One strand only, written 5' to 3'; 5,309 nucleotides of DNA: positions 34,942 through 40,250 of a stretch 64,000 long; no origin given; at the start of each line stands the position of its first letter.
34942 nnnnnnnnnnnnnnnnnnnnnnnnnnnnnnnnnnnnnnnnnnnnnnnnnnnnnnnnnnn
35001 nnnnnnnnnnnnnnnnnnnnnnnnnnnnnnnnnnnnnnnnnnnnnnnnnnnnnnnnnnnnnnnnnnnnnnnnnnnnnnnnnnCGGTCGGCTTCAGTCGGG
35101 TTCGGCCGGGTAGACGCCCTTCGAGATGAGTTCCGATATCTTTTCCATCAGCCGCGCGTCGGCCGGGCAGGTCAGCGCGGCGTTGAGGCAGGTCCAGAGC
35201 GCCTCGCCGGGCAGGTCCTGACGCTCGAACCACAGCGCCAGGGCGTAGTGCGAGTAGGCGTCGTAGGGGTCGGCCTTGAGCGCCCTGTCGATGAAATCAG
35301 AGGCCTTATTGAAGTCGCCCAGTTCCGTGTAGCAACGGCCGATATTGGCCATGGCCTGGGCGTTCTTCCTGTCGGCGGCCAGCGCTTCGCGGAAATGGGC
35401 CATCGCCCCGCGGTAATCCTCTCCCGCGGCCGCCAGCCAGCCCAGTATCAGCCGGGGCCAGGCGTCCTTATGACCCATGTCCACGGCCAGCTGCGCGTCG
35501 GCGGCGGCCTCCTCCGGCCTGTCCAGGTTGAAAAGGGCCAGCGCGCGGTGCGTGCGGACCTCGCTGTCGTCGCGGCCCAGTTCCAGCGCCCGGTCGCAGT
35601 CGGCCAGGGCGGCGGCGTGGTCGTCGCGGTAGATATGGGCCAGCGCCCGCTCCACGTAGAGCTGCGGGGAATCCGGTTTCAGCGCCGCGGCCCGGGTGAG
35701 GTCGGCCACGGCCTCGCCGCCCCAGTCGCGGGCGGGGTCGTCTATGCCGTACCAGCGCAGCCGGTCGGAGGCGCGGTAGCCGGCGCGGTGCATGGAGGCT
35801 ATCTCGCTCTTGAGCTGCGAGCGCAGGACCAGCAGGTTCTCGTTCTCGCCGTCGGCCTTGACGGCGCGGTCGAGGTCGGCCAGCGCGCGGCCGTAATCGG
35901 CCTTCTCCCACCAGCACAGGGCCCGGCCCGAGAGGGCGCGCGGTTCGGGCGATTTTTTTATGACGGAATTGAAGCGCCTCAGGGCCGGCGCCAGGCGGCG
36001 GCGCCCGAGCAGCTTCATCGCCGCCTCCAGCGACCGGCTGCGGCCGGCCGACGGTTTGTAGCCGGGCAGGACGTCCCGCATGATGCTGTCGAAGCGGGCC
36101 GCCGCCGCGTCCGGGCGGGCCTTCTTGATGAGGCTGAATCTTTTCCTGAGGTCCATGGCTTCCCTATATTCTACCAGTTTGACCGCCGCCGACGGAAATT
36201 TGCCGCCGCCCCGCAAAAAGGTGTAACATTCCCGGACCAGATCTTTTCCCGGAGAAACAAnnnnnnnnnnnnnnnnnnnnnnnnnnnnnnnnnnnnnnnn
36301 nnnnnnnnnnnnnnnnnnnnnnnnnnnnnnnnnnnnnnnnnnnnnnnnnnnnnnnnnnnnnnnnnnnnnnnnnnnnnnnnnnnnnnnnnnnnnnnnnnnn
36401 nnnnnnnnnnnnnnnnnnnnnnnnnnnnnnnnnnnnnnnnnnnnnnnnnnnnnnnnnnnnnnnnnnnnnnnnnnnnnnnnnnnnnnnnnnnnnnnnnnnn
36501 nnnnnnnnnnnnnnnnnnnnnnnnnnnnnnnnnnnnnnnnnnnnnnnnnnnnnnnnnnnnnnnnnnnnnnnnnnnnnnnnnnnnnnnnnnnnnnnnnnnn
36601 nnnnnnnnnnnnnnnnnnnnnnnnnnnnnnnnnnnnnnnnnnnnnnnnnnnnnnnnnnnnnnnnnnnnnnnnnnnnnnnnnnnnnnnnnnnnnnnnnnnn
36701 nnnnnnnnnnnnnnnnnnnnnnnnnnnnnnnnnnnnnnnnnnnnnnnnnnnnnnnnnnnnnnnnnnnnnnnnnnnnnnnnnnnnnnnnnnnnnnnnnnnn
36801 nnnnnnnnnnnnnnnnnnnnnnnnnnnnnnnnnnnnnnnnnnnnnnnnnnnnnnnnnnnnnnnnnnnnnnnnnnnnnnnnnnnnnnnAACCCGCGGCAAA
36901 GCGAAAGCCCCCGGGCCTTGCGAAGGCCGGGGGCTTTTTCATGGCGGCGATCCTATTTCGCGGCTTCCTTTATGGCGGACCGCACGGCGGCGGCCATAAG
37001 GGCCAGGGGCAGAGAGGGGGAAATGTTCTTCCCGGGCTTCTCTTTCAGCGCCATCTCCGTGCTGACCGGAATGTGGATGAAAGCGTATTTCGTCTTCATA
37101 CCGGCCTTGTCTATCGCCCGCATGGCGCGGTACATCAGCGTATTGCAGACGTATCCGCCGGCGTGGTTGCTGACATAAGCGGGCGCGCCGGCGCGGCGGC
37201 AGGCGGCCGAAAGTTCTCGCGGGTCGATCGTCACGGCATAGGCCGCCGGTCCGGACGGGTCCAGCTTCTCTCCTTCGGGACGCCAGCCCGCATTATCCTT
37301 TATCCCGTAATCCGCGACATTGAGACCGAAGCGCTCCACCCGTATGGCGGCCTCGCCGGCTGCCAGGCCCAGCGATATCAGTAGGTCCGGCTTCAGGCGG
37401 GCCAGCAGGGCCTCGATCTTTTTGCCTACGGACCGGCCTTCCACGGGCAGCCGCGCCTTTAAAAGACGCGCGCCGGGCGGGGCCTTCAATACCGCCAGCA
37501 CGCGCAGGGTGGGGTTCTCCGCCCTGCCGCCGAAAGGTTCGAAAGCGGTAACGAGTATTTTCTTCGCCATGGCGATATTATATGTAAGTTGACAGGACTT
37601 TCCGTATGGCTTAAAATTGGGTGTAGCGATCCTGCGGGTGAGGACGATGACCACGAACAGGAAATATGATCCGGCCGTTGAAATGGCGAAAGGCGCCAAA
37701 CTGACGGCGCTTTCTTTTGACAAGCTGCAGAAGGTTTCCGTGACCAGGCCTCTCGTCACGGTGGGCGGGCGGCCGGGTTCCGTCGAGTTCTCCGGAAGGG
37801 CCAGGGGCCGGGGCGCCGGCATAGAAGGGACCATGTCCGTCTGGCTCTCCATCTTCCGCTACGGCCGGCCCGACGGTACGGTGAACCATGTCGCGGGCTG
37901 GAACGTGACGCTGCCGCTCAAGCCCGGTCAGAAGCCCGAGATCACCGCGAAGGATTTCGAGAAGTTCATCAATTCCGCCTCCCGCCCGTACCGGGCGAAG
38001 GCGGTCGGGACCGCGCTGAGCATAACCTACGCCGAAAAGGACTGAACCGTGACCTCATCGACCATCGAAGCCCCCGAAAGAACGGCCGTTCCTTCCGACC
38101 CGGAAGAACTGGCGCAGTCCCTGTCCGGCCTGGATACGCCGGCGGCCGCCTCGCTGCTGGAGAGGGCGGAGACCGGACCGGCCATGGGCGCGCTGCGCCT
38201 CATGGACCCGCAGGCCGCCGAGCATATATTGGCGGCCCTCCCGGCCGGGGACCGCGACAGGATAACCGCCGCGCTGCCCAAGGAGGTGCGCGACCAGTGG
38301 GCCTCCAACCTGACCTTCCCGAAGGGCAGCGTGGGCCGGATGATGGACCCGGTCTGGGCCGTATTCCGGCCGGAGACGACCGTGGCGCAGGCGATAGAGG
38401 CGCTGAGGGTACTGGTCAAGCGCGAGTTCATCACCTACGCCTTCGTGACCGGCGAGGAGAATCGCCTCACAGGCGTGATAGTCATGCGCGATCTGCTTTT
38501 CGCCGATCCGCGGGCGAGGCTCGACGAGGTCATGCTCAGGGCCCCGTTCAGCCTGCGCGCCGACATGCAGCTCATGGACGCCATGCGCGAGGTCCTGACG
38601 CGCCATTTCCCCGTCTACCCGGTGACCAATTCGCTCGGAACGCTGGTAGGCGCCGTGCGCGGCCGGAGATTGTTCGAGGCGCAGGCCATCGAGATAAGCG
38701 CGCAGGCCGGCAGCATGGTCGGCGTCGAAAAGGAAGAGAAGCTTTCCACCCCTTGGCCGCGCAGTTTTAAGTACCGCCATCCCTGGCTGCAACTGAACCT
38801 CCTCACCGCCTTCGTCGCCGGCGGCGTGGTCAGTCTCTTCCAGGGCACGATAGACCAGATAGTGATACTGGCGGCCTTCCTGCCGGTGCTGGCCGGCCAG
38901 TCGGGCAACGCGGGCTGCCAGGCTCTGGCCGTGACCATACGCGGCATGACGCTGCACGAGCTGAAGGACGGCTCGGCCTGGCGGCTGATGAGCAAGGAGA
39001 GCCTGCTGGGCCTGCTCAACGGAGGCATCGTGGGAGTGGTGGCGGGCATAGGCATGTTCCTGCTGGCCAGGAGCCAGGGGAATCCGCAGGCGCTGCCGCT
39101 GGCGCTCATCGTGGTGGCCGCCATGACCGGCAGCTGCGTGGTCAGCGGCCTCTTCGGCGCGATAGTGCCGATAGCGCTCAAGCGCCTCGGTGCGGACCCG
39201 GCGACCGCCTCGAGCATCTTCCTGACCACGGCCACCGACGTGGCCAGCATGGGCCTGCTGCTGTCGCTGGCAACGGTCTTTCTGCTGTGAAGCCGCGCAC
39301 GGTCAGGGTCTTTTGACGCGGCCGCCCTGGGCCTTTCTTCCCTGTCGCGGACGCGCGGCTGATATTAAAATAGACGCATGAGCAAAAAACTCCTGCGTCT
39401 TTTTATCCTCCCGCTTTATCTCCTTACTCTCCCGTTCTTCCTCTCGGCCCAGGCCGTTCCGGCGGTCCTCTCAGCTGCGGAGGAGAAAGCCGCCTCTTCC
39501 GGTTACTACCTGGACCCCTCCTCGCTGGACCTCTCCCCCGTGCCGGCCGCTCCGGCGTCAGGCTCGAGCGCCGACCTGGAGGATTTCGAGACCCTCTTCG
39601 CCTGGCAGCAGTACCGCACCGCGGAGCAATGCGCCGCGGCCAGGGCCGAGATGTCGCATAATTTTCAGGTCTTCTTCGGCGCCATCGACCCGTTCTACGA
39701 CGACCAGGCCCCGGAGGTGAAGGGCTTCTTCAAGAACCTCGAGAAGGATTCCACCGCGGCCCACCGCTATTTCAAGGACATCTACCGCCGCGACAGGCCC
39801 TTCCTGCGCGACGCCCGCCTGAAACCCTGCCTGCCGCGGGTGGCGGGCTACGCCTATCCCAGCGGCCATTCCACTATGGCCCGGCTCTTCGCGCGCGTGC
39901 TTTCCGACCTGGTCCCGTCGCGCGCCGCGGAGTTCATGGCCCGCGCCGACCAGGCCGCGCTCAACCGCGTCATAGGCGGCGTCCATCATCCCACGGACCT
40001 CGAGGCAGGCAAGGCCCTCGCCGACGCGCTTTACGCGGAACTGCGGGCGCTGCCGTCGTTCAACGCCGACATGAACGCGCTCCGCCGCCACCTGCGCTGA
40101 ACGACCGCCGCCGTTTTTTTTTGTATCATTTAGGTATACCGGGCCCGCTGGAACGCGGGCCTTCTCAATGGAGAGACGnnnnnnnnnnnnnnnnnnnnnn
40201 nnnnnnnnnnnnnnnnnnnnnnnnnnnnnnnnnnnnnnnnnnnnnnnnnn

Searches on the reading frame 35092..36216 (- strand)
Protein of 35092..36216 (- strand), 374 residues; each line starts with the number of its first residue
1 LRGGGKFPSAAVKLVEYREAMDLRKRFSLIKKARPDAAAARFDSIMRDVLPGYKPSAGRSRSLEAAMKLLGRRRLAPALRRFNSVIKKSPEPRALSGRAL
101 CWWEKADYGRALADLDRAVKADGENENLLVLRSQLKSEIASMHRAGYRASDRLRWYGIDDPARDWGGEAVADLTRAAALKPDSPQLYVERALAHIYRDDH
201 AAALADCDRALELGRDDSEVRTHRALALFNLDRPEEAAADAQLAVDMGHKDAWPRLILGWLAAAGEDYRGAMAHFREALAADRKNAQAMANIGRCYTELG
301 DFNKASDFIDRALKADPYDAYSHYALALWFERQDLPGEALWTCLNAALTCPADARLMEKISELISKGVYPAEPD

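Call 58: search_protein_families(library=pfam, proteins=[window:35092-36216:-], max_evalue=0.001)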
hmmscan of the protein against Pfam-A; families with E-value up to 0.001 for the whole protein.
window:35092-36216:- (374 aa): 13 families
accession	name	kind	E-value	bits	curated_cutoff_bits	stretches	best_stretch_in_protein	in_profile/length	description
PF00515.34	TPR_1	-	5.8e-19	67.5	27.8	1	286-318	1-33/34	Tetratricopeptide repeat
PF07719.23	TPR_2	-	2.5e-16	58.8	27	1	286-318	1-33/34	Tetratricopeptide repeat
PF13432.12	TPR_16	-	1.2e-14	54.8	32.7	2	258-320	3-65/65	Tetratricopeptide repeat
PF13181.12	TPR_8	-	4.7e-14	51.7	25.7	1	286-317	1-32/34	Tetratricopeptide repeat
PF14559.12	TPR_19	-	6.1e-14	52.5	25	1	264-327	3-66/68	Tetratricopeptide repeat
PF13431.12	TPR_17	-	4.1e-11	42.7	24.4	0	275-305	2-32/34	Tetratricopeptide repeat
PF13414.12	TPR_11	-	5.1e-10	39.3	26.8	0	293-333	1-41/42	TPR repeat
PF13371.12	TPR_9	-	4.9e-09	36.5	35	1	169-224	14-69/73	Tetratricopeptide repeat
PF13428.12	TPR_14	-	7.7e-08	32.7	23.5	0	292-327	7-42/44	Tetratricopeptide repeat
PF13424.12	TPR_12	-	9e-08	32.7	30.1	1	262-315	20-74/77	Tetratricopeptide repeat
PF12895.13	ANAPC3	-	1.6e-05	25.5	27.2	0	267-327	4-63/82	Anaphase-promoting complex, cyclosome, subunit 3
PF25062.1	ARM_TT21_N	-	7e-05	23.1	40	0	275-331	85-145/222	Tetratricopeptide repeat protein 21 N-terminal ARM repeat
PF22860.2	DUF7017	-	0.00022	21.7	27.5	0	293-362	8-75/141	Domain of unknown function (DUF7017)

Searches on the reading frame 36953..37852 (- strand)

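Call 58: search_protein_families(library=pfam, proteins=[window:36953-37852:-], max_evalue=0.001)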
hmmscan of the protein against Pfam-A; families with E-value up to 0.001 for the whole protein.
window:36953-37852:- (299 aa): 1 family
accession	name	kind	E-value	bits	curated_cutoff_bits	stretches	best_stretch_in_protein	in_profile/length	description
PF01470.22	Peptidase_C15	-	2.2e-42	145.9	22.7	1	97-298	1-202/204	Pyroglutamyl peptidase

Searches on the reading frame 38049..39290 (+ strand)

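Call 58: search_protein_families(library=pfam, proteins=[window:38049-39290:+], max_evalue=0.001)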
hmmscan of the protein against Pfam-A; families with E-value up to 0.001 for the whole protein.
window:38049-39290:+ (413 aa): 3 families
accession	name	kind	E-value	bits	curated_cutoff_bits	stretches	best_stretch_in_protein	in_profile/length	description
PF01769.21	MgtE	-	7.7e-29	100.9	27.6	1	278-406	1-124/125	Divalent cation transporter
PF00571.33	CBS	-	2e-10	41.3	24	1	96-152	2-54/57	CBS domain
PF03448.22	MgtE_N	-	2.6e-05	25.1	25.9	1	17-92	26-101/102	MgtE intracellular N domain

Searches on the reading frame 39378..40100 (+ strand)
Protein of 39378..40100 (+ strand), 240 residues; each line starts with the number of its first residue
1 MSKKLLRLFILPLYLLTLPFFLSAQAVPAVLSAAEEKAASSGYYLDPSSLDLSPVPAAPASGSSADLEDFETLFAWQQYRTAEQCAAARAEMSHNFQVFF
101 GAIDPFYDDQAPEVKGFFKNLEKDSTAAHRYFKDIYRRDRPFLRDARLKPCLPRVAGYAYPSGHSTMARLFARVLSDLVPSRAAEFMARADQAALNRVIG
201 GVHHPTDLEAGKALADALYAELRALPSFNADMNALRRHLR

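Call 58: search_protein_families(library=pfam, proteins=[window:39378-40100:+], max_evalue=0.001)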
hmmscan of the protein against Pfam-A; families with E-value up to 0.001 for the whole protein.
window:39378-40100:+ (240 aa): 1 family
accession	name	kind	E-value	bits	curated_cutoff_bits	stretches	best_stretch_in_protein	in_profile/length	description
PF01569.27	PAP2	-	3.3e-09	37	27.2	1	129-215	16-114/130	PAP2 superfamily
